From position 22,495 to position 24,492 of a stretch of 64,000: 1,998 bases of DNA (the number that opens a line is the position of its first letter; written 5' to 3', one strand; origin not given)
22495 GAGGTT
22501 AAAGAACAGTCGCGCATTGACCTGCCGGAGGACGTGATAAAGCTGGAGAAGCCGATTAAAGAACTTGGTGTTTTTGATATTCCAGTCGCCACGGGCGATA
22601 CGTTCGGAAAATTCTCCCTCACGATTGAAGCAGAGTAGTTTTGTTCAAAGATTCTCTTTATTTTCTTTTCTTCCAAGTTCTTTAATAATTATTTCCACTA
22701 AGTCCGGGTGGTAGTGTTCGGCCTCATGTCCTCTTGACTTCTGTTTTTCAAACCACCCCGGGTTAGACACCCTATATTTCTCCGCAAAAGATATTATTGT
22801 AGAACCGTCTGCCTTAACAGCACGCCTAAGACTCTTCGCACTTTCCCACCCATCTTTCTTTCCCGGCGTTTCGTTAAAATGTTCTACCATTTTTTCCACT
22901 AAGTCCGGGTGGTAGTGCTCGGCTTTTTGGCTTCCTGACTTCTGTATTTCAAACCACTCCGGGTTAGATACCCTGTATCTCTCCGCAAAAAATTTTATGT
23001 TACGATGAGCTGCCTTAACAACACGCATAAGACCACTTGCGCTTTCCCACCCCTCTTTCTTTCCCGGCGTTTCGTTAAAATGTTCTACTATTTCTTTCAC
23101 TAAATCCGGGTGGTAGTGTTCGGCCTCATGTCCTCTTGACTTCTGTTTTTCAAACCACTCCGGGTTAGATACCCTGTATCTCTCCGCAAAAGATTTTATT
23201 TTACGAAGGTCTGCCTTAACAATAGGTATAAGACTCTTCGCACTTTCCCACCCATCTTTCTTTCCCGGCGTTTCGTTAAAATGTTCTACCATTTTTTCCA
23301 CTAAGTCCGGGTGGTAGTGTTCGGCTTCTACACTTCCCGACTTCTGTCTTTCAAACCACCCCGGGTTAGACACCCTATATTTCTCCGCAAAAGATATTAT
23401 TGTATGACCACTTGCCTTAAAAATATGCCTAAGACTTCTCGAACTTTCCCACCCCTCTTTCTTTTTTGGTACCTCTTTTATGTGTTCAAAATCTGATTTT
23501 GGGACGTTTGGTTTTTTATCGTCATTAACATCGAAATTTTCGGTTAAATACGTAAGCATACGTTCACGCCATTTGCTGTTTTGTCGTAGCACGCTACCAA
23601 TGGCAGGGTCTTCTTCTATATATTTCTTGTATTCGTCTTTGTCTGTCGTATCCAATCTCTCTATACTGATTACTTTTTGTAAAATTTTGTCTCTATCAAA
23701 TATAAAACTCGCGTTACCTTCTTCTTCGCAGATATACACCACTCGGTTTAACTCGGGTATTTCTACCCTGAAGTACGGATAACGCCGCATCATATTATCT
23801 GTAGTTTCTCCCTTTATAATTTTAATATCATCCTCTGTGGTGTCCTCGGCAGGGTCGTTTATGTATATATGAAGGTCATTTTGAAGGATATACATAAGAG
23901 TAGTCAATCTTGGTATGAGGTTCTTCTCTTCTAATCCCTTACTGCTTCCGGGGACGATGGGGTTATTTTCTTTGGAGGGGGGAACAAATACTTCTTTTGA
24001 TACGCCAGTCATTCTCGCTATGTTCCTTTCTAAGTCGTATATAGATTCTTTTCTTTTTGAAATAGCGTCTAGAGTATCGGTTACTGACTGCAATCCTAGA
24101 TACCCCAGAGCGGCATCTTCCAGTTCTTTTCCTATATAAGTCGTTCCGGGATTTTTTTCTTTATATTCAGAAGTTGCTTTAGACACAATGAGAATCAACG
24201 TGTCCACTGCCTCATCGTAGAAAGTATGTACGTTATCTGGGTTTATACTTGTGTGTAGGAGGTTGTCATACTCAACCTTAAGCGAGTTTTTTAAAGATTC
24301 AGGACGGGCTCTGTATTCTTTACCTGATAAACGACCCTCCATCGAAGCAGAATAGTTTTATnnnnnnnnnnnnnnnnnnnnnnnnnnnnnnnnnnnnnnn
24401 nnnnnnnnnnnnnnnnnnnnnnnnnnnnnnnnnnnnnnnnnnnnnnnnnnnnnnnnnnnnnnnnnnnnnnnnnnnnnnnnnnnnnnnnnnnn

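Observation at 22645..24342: AT-rich gene with four perfect-period 201-bp tandem repeats inserted between rplI and rpmA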

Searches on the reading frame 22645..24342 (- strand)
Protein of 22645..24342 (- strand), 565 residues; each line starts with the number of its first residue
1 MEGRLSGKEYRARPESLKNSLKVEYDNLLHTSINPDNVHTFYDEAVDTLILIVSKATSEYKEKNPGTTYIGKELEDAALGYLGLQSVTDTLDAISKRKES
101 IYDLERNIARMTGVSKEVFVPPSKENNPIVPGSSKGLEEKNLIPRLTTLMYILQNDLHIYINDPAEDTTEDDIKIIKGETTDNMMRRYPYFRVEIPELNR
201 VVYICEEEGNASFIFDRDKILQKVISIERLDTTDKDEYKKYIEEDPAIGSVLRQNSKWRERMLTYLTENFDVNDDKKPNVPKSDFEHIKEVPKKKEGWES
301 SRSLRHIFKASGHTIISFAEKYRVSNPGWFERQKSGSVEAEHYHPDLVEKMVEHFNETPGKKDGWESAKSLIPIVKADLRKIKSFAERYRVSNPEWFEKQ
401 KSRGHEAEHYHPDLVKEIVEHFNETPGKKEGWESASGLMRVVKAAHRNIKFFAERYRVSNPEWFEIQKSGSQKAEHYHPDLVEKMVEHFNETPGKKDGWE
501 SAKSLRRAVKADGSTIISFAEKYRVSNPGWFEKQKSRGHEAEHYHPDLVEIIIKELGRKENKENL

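Call 4: search_protein_families(library=pfam, proteins=[window:22645-24342:-], max_evalue=0.1)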
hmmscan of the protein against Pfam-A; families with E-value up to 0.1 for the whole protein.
window:22645-24342:- (565 aa): 2 families
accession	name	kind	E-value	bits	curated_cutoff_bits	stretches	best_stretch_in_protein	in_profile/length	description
PF07463.16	NUMOD4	-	0.0057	17.3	23.4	0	381-393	5-17/49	NUMOD4 motif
PF00702.32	Hydrolase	-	0.061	14.2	26.4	0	379-446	44-111/191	haloacid dehalogenase-like hydrolase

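Call 5: search_protein_families(library=phrogs, proteins=[window:22645-24342:-], max_evalue=1)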
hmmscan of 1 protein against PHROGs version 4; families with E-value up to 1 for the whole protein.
window:22645-24342:- (565 aa): 10 families
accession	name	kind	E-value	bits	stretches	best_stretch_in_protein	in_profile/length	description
phrog_3064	-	head and packaging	0.00084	19.9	0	441-520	12-88/175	terminase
phrog_7155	-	unknown function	0.0085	17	0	479-513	31-66/71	-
phrog_33491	-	unknown function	0.046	15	0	495-524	10-39/71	-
phrog_25811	-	unknown function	0.088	13.7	0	469-490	17-37/52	-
phrog_1785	-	unknown function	0.15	13.2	0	374-414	7-47/71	-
phrog_29255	-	unknown function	0.15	13.1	0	365-396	106-137/138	-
phrog_16506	-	unknown function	0.19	12.5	0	444-490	61-107/157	-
phrog_28929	-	unknown function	0.2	13.3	0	379-399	43-63/104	-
phrog_36301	-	unknown function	0.35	12.1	0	467-480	22-35/50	-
phrog_24203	-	unknown function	0.98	10.6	0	275-291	17-33/41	-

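Call 6: search_solved_structures(query=window:22645-24342:-, max_evalue=10)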
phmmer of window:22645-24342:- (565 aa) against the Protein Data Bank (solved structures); distinct sequences matched with E-value up to 10: 6.
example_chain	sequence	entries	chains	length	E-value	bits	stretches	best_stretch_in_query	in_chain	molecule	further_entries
1ex0_A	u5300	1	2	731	0.81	11.7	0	43-116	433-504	COAGULATION FACTOR XIII A CHAIN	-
1f13_A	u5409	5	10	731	0.96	11.5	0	43-105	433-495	CELLULAR COAGULATION FACTOR XIII ZYMOGEN | COAGULATION FACTOR XIII | PROTEIN (COAGULATION FACTOR XIII)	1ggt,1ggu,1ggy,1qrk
8cmt_A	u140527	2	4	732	0.96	11.5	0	43-105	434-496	Coagulation factor XIII A chain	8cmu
1evu_A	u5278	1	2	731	0.97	11.4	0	43-105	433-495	COAGULATION FACTOR XIII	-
1fie_A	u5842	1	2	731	0.99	11.4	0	43-105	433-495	COAGULATION FACTOR XIII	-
4kty_A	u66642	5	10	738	1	11.4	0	43-105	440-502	Coagulation factor XIII A chain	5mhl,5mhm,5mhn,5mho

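Call 7: find_homologous_proteins(query=window:22645-24342:-, max_evalue=0.001)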
Query window:22645-24342:- (565 aa): 80 proteins with E <= 0.001 among 8000 candidates.
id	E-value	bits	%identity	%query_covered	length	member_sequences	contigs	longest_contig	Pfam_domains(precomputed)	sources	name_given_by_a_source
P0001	5.6e-235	800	96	64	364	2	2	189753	-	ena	-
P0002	3.8e-208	711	46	96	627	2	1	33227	PF22923.2,PF17150.10,PF14144.12,PF18561.8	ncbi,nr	ncbi:MAG: hypothetical protein PHD99_04985 [Candidatus Moranbacteria bacterium]|nr:hypothetical prot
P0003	2.6e-204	698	41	96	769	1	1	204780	PF06414.19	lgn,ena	-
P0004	9.2e-192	657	49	92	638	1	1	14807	PF25310.2,PF04017.18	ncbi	-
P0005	1.4e-176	607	46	95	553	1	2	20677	-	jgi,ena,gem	-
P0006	9.9e-175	601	46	94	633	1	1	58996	-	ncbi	-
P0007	1.1e-156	541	47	95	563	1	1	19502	-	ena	-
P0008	1.2e-156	541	45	97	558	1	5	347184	-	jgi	jgi:hypothetical protein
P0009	6.3e-154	532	40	93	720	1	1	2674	-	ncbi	-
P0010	2.0e-143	497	49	84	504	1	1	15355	-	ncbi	-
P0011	1.2e-137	478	45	95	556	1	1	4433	-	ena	-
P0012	3.2e-126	441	44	83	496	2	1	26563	-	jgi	-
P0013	1.7e-124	435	46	82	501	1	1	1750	-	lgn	-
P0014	4.1e-120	420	45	82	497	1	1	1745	-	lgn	-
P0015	2.0e-119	418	38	96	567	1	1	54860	-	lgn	-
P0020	9.4e-109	383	29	79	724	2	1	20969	-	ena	-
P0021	7.5e-104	367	38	95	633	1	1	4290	-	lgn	-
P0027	1.3e-78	283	30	77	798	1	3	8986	-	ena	-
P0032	2.6e-60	223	35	52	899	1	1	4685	PF00270.36,PF18766.8,PF00271.38,PF04851.22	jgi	jgi:superfamily II DNA or RNA helicase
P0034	8.4e-58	215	30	64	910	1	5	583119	PF00270.36,PF18766.8,PF00271.38,PF04851.22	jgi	jgi:superfamily II DNA or RNA helicase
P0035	7.4e-56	208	27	79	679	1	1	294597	-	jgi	-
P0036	2.1e-55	207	32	48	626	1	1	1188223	-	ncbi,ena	-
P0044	2.4e-50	190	31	49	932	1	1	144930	PF00270.36,PF00392.28,PF00271.38,PF04851.22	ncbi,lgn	-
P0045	6.6e-50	189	31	47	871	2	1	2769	-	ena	-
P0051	1.3e-43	168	23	78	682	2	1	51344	PF13384.13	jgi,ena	-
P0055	3.7e-41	160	37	39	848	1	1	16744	PF00270.36,PF18766.8,PF00271.38,PF04851.22,PF14882.12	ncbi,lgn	-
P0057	9.1e-40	155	28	50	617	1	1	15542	PF09713.16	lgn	-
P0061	4.5e-38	150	33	46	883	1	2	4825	PF00270.36,PF00271.38,PF04851.22,PF14882.12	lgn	-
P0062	4.6e-37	146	34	50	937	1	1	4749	PF00270.36,PF00271.38,PF04851.22,PF14882.12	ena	-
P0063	1.0e-36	145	34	40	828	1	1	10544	PF00270.36,PF18766.8,PF00271.38,PF04851.22,PF14882.12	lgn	-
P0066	7.5e-32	129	36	45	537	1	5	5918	-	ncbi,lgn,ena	-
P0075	9.6e-27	112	30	53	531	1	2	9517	-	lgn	-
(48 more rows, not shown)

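Call 8: search_protein_families(library=ncbifam, proteins=[window:22645-24342:-], max_evalue=1)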
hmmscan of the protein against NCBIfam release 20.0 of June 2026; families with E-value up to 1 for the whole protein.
window:22645-24342:- (565 aa): 3 families
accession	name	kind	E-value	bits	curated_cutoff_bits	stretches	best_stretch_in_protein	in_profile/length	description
NF041574.1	antitoxPezT_Strep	equivalog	2.5e-07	30.2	470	1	454-491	66-103/251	type II toxin-antitoxin system toxin PezT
NF045479.1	FRAT_87_prot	subfamily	7e-05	23.2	50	0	337-366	12-40/86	FRAT-87 protein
NF011058.0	PRK14489.1-3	exception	0.011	14.3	820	0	374-399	159-184/382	molybdenum cofactor guanylyltransferase MobA, DUF3305 domain-containing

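Call 9: search_protein_families(library=padloc, proteins=[window:22645-24342:-], max_evalue=1)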
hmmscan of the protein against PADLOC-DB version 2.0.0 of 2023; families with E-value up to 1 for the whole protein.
window:22645-24342:- (565 aa): 0 families

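Call 17: search_protein_families(library=pfam, proteins=[P0020, P0027, P0035, P0036, P0045, P0051, P0066, P0057, P0075, P0021], max_evalue=0.01)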
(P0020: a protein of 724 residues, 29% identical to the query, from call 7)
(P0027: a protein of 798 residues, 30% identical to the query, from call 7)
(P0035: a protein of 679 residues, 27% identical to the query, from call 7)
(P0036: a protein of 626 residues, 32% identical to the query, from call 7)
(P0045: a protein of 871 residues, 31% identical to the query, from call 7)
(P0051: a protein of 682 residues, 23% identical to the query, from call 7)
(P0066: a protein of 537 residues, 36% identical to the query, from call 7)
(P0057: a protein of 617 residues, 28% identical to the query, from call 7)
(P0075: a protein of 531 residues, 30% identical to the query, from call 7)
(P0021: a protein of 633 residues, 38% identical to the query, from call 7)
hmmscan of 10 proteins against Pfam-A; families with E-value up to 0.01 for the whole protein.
P0020 (724 aa): 3 families
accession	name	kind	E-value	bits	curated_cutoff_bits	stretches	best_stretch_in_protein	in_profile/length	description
PF13551.12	HTH_29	-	0.00023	21.6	28.1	0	664-700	10-46/64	Winged helix-turn helix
PF13326.11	PSII_Pbs27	-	0.00026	21.7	25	0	535-584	58-107/140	Photosystem II Pbs27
PF25213.1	HVO_A0261_N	-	0.00045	20.5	35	0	315-348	18-51/86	HVO_A0261 N-terminal domain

P0027 (798 aa): 5 families
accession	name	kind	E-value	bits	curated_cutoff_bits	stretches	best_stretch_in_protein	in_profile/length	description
PF17150.9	CHASE6_C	-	0.00021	22.2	27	0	497-519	29-51/80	C-terminal domain of two-partite extracellular sensor domain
PF13551.12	HTH_29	-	0.00025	21.5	28.1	0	314-356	10-51/64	Winged helix-turn helix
PF08279.18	HTH_11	-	0.0006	20.1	25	0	386-405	16-35/55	HTH domain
PF10884.14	DUF2683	-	0.0076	16.9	27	0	496-517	32-53/66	Protein of unknown function (DUF2683)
PF06576.17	DUF1133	-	0.008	16.1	23.1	0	541-559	132-150/176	Protein of unknown function (DUF1133)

P0035 (679 aa): 0 families

P0036 (626 aa): 1 family
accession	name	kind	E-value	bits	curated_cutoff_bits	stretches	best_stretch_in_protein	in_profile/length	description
PF16448.10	LapD_MoxY_N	-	0.0034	17.7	25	0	163-192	68-97/124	LapD/MoxY periplasmic domain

P0045 (871 aa): 0 families

P0051 (682 aa): 5 families
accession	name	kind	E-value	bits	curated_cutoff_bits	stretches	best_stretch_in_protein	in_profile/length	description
PF13384.12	HTH_23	-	1.2e-05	25.4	24.6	0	315-336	19-40/50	Homeodomain-like domain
PF13551.12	HTH_29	-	0.0002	21.8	28.1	0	312-337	11-36/64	Winged helix-turn helix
PF13412.12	HTH_24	-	0.0011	18.9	21.9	0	315-335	19-39/48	Winged helix-turn-helix DNA-binding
PF13936.12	HTH_38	-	0.0017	18.5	27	0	19-37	13-31/44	Helix-turn-helix domain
PF13542.12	HTH_Tnp_ISL3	-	0.0044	16.9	27.4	0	539-560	29-50/51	Helix-turn-helix domain of transposase family ISL3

P0066 (537 aa): 0 families

P0057 (617 aa): 9 families
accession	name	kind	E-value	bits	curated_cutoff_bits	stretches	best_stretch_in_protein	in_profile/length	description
PF09713.15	A_thal_3526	-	1.5e-08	35.2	27.8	0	331-363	18-50/53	Plant protein 1589 of unknown function (A_thal_3526)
PF13412.12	HTH_24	-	0.00038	20.4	21.9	0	479-501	18-40/48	Winged helix-turn-helix DNA-binding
PF09280.16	XPC-binding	-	0.00044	20.3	26.4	0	331-364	9-42/57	XPC-binding domain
PF25787.1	HTH_SB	-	0.0015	18.7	43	0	27-47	21-41/53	Sleeping Beauty transposase HTH domain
PF12802.13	MarR_2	-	0.0018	18.8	27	0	414-434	23-43/61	MarR family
PF03127.19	GAT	-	0.0026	18.4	31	0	473-502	18-47/77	GAT domain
PF13518.12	HTH_28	-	0.0026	18.2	25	0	415-437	16-38/52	Helix-turn-helix domain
PF13384.12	HTH_23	-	0.0044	17.2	24.6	0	23-46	12-35/50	Homeodomain-like domain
PF08279.18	HTH_11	-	0.0066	16.7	25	0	415-429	19-33/55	HTH domain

P0075 (531 aa): 1 family
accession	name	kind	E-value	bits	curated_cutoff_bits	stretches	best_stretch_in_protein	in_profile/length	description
PF10894.13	DUF2689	-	0.004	17.3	25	0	483-525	5-47/57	Protein of unknown function (DUF2689)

P0021 (633 aa): 1 family
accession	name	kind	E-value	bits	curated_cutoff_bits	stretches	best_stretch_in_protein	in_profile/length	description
PF21928.1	XLF_CC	-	0.00024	21.4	27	1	503-536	18-51/53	XLF protein coiled-coil region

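Call 18: find_encoding_contigs(protein=P0001, flank=6000, max_places=4)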
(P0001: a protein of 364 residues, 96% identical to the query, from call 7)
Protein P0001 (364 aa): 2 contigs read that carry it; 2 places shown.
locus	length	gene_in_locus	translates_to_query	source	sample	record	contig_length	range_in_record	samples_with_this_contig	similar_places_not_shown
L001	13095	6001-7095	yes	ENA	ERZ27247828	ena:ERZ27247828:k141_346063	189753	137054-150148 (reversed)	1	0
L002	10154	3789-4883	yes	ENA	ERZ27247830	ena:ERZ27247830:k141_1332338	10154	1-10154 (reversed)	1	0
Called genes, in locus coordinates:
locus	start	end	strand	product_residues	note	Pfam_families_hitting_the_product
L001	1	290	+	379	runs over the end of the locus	PF03033:Glyco_transf_28, PF04101:Glyco_tran_28_C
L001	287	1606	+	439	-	PF00749:tRNA-synt_1c, PF19269:Anticodon_2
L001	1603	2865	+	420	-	PF01551:Peptidase_M23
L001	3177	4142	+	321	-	PF13495:Phage_int_SAM_4, PF02899:Phage_int_SAM_1, PF00589:Phage_integrase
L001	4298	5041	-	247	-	PF18306:LDcluster4, PF03641:Lysine_decarbox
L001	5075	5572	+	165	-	-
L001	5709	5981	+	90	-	PF01016:Ribosomal_L27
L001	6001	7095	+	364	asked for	-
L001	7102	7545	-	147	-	PF01281:Ribosomal_L9_N, PF03948:Ribosomal_L9_C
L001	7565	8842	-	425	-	PF00595:PDZ, PF13180:PDZ_2, PF17820:PDZ_6, PF03572:Peptidase_S41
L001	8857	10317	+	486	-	PF01406:tRNA-synt_1e, PF09334:tRNA-synt_1g (weak)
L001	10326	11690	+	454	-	PF00772:DnaB, PF03796:DnaB_C, PF13481:AAA_25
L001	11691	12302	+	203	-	PF21176:RecR_HhH, PF01751:Toprim (weak), PF13662:Toprim_4, PF21175:RecR_C (weak)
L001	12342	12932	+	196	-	PF01725:Ham1p_like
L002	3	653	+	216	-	?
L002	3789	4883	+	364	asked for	-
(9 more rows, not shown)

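Call 20: find_encoding_contigs(protein=window:22645-24342:-, flank=3000, max_places=6)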
Protein window:22645-24342:- (565 aa): 2 contigs read that carry it; 1 place shown.
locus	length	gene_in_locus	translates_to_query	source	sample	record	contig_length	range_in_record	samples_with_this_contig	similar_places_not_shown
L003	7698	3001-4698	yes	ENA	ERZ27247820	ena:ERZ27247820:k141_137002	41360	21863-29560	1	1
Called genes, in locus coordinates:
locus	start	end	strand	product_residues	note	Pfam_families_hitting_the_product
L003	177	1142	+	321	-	PF13495:Phage_int_SAM_4, PF02899:Phage_int_SAM_1, PF00589:Phage_integrase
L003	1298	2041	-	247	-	PF18306:LDcluster4, PF03641:Lysine_decarbox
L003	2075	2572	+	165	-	-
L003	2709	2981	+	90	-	PF01016:Ribosomal_L27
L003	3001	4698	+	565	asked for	PF25896:HTH_AT3G52170 (faint)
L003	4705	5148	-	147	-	PF01281:Ribosomal_L9_N, PF03948:Ribosomal_L9_C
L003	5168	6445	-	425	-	PF00595:PDZ, PF13180:PDZ_2, PF17820:PDZ_6, PF03572:Peptidase_S41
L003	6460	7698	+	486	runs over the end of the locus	PF01406:tRNA-synt_1e, PF09334:tRNA-synt_1g (weak)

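Call 21: find_encoding_contigs(protein=P0002, flank=6000, max_places=3)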
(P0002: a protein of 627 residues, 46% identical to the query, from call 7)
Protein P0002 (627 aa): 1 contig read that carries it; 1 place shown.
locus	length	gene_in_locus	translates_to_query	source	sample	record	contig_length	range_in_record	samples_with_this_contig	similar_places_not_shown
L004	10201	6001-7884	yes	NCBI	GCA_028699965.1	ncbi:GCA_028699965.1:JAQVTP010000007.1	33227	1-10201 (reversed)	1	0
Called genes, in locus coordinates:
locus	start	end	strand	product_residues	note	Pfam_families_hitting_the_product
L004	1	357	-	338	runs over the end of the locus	PF01745:IPT (weak), PF01715:IPPT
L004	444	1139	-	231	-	-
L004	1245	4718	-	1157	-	PF02811:PHP, PF07733:DNA_pol3_alpha, PF17657:DNA_pol3_finger, PF14579:HHH_6, PF01336:tRNA_anti-codon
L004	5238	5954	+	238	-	PF01351:RNase_HII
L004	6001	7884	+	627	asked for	PF14144:DOG1 (faint), PF22923:KIF2A-like_1st (faint), PF17150:CHASE6_C (faint), PF18561:Regnase_1_C (faint)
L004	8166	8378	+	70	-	PF01783:Ribosomal_L32p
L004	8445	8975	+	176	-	PF01029:NusB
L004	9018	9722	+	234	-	PF22935:RM44_endonuclase (weak), PF14622:Ribonucleas_3_3, PF00636:Ribonuclease_3, PF00035:dsrm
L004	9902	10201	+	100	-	PF02463:SMC_N, PF13175:AAA_15, PF13476:AAA_23, PF13304:AAA_21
